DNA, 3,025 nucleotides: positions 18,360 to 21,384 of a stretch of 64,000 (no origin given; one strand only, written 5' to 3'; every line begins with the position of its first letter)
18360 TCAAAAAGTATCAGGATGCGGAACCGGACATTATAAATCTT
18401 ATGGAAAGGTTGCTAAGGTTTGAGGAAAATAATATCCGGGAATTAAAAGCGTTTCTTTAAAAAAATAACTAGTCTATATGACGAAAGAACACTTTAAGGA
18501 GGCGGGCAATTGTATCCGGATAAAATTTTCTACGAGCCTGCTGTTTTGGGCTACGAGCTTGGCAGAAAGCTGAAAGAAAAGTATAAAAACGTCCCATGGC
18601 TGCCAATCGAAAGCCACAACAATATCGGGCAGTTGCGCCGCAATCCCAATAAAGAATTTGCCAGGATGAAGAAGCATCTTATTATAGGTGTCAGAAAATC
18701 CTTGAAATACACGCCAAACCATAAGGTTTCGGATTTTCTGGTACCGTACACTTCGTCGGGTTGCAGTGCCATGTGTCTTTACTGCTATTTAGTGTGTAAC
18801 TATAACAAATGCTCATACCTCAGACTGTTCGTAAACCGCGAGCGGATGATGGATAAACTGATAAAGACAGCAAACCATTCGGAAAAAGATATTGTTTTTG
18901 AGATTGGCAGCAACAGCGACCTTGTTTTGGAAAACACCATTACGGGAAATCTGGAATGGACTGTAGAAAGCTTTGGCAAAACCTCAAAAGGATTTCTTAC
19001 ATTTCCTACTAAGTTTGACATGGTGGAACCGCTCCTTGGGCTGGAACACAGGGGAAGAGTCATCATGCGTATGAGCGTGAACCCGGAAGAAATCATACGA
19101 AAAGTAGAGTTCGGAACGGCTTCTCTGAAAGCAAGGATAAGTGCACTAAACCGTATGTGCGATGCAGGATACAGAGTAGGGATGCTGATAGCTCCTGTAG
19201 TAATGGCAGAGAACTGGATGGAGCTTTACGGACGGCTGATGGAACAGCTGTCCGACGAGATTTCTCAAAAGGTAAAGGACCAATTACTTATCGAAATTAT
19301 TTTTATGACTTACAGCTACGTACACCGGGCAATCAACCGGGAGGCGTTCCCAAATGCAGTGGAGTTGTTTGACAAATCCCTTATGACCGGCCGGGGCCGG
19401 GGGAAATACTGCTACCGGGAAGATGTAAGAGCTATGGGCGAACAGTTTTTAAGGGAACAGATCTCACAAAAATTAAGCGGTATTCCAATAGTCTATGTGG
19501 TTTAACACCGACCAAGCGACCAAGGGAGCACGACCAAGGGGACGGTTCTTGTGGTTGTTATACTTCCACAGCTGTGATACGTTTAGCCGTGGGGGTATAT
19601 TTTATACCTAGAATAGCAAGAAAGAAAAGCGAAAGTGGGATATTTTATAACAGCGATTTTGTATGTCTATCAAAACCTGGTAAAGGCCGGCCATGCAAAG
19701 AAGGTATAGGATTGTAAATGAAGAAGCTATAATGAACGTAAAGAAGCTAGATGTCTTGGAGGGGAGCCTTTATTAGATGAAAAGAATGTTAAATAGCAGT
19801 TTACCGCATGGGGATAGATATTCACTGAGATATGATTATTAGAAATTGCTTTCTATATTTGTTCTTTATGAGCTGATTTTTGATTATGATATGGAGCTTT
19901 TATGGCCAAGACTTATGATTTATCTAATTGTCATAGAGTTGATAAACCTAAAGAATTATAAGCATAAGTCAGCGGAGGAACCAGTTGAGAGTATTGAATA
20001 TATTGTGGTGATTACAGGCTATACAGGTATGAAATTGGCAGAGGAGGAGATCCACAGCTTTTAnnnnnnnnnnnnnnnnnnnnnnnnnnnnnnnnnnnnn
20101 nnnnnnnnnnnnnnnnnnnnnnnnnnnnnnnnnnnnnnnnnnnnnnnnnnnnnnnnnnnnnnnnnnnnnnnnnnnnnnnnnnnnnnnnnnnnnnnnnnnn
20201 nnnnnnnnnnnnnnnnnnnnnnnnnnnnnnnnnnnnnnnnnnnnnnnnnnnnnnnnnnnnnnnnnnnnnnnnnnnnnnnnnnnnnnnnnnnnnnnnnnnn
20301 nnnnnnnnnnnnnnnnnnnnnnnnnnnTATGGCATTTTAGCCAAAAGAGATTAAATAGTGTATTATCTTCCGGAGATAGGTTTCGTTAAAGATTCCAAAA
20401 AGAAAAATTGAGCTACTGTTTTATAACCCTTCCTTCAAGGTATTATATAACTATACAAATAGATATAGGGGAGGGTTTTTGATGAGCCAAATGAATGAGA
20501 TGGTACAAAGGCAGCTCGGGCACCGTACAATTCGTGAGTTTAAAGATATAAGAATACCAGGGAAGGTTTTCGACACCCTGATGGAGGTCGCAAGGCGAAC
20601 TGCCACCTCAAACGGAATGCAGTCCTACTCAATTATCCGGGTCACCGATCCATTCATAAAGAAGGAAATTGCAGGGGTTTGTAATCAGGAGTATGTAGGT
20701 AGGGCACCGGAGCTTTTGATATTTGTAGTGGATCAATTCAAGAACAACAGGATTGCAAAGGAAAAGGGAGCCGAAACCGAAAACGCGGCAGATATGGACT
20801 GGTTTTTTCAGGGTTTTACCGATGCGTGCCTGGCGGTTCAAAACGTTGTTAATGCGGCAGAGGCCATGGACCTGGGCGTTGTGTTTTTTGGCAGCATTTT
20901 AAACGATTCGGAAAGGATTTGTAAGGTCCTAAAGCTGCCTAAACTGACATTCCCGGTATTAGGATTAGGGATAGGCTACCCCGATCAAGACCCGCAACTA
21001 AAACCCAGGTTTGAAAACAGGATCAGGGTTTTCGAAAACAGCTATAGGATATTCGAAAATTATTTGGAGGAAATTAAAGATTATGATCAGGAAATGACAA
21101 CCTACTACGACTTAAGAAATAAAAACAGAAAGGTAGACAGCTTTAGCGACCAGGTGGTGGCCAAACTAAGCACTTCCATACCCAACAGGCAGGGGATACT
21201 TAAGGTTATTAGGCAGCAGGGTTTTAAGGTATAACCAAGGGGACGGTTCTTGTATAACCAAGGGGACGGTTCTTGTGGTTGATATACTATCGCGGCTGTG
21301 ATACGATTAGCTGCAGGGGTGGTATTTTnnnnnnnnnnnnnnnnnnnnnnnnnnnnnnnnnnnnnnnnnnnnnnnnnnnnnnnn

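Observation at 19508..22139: RAYT-like Y1 transposase bracketed by inverted REP doublets, a decayed second left end 1.7 kb upstream, and a nitroreductase gene between the two ends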

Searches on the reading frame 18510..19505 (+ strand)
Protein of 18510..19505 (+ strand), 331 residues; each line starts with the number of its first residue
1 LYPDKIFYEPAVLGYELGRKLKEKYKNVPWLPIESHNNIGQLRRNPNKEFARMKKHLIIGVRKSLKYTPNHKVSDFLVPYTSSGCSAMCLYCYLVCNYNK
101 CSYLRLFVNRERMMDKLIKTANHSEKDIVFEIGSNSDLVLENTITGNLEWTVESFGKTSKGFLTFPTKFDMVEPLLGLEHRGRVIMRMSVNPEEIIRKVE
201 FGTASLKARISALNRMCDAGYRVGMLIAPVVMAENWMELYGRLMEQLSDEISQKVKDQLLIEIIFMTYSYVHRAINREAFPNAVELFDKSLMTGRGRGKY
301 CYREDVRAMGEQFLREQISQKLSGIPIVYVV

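Call 5: search_protein_families(library=pfam, proteins=[window:18510-19505:+], max_evalue=0.01)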
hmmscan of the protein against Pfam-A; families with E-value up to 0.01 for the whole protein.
window:18510-19505:+ (331 aa): 1 family
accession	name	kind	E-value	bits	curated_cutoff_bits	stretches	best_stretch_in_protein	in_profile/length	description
PF20903.3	SPL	-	9.1e-63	212.6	27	1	2-329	2-336/338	Spore photoproduct lyase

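Call 23: find_encoding_contigs(protein=window:18510-19505:+, flank=6000, max_places=6)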
Protein window:18510-19505:+ (331 aa): 8 contigs read that carry it; 3 places shown.
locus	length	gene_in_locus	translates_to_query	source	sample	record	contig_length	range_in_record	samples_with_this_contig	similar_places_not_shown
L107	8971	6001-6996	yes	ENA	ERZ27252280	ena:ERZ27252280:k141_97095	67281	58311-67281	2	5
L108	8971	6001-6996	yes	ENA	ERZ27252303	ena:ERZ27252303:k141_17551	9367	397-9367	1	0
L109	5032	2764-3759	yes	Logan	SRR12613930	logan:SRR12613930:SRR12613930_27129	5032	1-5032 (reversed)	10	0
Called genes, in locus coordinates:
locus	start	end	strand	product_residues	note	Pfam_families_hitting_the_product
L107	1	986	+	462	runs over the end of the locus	PF00202:Aminotran_3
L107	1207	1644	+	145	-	PF01475:FUR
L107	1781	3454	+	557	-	PF00753:Lactamase_B, PF12706:Lactamase_B_2, PF23023:Anti-Pycsar_Apyc1 (faint), PF22505:RNase_J_b_CASP, PF07521:RMMBL, PF17770:RNase_J_C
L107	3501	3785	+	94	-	PF03956:Lys_export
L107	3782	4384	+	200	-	PF03956:Lys_export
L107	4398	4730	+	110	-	PF06133:Com_YlbF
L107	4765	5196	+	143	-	PF09860:DUF2087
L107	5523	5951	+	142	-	-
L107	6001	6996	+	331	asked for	PF20903:SPL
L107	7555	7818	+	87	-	-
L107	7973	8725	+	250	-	PF00881:Nitroreductase, PF28600:Nitroreductase_C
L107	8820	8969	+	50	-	?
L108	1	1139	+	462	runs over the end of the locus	PF00202:Aminotran_3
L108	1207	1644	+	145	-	PF01475:FUR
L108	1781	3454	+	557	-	PF00753:Lactamase_B, PF12706:Lactamase_B_2, PF23023:Anti-Pycsar_Apyc1 (faint), PF22505:RNase_J_b_CASP, PF07521:RMMBL, PF17770:RNase_J_C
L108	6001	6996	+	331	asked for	PF20903:SPL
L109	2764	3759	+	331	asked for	PF20903:SPL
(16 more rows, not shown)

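Call 33: find_homologous_proteins(query=window:18510-19505:+, max_evalue=1e-30)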
Query window:18510-19505:+ (331 aa): 7389 proteins with E <= 1e-30 among 8000 candidates; the best 120 are listed.
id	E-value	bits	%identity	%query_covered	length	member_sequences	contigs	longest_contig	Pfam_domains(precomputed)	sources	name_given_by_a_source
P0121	3.7e-222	754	100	100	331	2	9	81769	PF20903.4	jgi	jgi:spore photoproduct lyase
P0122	5.6e-200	681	88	100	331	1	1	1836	PF20903.4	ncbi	-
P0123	6.0e-200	681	88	100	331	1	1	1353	PF20903.4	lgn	-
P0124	4.3e-196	668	87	100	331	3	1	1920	PF20903.4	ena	-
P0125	5.3e-196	668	85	100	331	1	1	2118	PF20903.4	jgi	jgi:spore photoproduct lyase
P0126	8.3e-196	667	86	100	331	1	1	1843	PF20903.4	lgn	-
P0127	2.2e-195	666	85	100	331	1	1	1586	PF20903.4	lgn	-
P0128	4.4e-195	665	85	100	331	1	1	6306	PF20903.4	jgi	jgi:spore photoproduct lyase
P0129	5.0e-195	665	86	100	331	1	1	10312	PF20903.4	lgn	-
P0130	5.3e-195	665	85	100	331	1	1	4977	PF20903.4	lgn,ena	-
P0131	1.0e-194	664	85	100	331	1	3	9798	PF20903.4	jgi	jgi:spore photoproduct lyase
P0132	2.2e-194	663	85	100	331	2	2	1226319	PF20903.4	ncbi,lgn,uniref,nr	ncbi:SPL family radical SAM protein [Caldanaerobius polysaccharolyticus]|uniref:SPL family radical S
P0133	2.4e-194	663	85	100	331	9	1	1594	PF20903.4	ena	-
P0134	7.8e-194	661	86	100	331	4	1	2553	PF20903.4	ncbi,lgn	-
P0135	1.4e-193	660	86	100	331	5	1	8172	PF20903.4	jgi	jgi:spore photoproduct lyase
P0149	3.9e-190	649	83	100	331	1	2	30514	PF20903.4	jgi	jgi:spore photoproduct lyase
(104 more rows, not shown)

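Call 34: find_encoding_contigs(protein=P0129, flank=5000, max_places=2)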
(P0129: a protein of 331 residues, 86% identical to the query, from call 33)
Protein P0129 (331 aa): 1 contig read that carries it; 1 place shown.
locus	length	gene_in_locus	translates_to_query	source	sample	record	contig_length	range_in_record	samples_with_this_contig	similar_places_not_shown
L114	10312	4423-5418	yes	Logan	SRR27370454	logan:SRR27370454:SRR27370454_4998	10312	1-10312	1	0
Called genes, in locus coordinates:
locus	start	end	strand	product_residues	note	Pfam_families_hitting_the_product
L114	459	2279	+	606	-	PF05192:MutS_III (faint), PF00488:MutS_V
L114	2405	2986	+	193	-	PF14512:TM1586_NiRdase (faint), PF00881:Nitroreductase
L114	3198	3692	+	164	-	-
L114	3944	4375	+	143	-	-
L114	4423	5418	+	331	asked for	PF20903:SPL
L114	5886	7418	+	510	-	PF13396:PLDc_N, PF13091:PLDc_2, PF00614:PLDc (weak), PF13091:PLDc_2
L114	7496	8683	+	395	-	PF00083:Sugar_tr, PF07690:MFS_1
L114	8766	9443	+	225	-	PF04002:RadC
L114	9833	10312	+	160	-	?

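Call 35: find_encoding_contigs(protein=P0135, flank=5000, max_places=2)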
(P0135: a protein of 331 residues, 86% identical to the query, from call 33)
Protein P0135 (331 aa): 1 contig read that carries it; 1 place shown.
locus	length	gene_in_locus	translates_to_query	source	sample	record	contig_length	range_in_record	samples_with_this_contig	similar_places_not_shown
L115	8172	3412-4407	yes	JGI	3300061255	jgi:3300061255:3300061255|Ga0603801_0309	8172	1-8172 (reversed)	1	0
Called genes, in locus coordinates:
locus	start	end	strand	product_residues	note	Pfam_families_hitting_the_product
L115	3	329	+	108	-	?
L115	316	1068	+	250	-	PF12730:ABC2_membrane_4, PF10920:DUF2705 (weak)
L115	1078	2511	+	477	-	PF00672:HAMP (weak), PF00512:HisKA, PF02518:HATPase_c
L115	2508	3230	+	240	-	PF00072:Response_reg, PF00486:Trans_reg_C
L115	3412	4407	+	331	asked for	PF20903:SPL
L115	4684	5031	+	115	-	PF12788:YmaF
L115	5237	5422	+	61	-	-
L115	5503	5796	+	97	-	PF22396:DUF6976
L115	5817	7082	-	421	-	PF09983:JetD_C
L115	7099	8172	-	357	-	?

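Call 36: find_encoding_contigs(protein=P0149, flank=5000, max_places=2)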
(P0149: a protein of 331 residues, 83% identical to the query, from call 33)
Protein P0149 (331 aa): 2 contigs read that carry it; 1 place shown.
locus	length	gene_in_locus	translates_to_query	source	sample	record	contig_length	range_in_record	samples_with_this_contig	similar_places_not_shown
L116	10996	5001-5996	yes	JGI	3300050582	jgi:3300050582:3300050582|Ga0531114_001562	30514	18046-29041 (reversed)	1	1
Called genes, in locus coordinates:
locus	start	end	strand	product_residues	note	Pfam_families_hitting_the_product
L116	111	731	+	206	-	PF00440:TetR_N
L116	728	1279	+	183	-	PF04072:LCM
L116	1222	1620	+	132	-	-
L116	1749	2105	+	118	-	PF11300:DUF3102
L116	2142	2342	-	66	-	-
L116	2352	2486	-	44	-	-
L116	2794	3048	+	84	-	PF02604:PhdYeFM_antitox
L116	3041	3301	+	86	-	PF06769:YoeB_toxin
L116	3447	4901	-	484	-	PF01266:DAO, PF13450:NAD_binding_8 (weak), PF13738:Pyr_redox_3 (faint), PF00355:Rieske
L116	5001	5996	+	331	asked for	PF20903:SPL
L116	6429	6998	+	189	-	PF02659:Mntp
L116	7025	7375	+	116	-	-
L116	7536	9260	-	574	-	PF00664:ABC_membrane, PF02463:SMC_N (weak), PF00005:ABC_tran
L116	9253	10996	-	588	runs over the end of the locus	PF00664:ABC_membrane, PF00005:ABC_tran, PF02463:SMC_N (weak)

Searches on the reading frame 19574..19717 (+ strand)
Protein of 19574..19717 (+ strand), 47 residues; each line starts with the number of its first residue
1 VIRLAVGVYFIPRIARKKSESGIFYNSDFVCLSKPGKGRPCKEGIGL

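Call 5: search_protein_families(library=pfam, proteins=[window:19574-19717:+], max_evalue=0.01)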
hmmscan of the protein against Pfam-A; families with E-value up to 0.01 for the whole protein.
window:19574-19717:+ (47 aa): 0 families

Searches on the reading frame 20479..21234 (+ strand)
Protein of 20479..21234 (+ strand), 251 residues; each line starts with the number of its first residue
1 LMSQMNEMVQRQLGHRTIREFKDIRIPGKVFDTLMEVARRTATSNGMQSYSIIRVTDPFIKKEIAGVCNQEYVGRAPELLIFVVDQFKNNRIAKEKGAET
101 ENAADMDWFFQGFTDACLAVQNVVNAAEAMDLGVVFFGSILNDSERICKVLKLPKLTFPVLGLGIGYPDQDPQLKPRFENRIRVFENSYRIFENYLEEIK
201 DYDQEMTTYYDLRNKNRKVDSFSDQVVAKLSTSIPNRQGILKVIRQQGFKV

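Call 5: search_protein_families(library=pfam, proteins=[window:20479-21234:+], max_evalue=0.01)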
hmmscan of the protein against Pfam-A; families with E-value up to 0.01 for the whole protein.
window:20479-21234:+ (251 aa): 1 family
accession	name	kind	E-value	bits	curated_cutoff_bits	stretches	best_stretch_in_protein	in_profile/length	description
PF00881.29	Nitroreductase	-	1.2e-14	55.3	23.5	1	15-167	4-167/167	Nitroreductase family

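Call 6: search_protein_families(library=ncbifam, proteins=[window:20479-21234:+], max_evalue=0.01)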
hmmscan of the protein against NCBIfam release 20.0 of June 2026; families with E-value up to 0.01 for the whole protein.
window:20479-21234:+ (251 aa): 4 families
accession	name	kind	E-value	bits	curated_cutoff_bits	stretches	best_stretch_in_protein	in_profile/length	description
NF008033.1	PRK10765.1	equivalog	1.6e-55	188.2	223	1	5-250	1-238/240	oxygen-insensitive NADPH nitroreductase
TIGR02476.1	BluB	equivalog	2e-07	30.6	150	1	116-172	130-184/205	5,6-dimethylbenzimidazole synthase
TIGR03553.1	F420_FbiB_CTERM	equivalog_domain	0.0002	21.2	249.55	1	75-177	89-184/194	F420 biosynthesis protein FbiB, C-terminal domain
NF009810.0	PRK13294.1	equivalog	0.0014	17.6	304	1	93-177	358-439/449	coenzyme F420-0:L-glutamate ligase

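Call 15: find_encoding_contigs(protein=window:20479-21234:+, flank=10000, max_places=6)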
Protein window:20479-21234:+ (251 aa): no gene with exactly this product is on record in the collection.
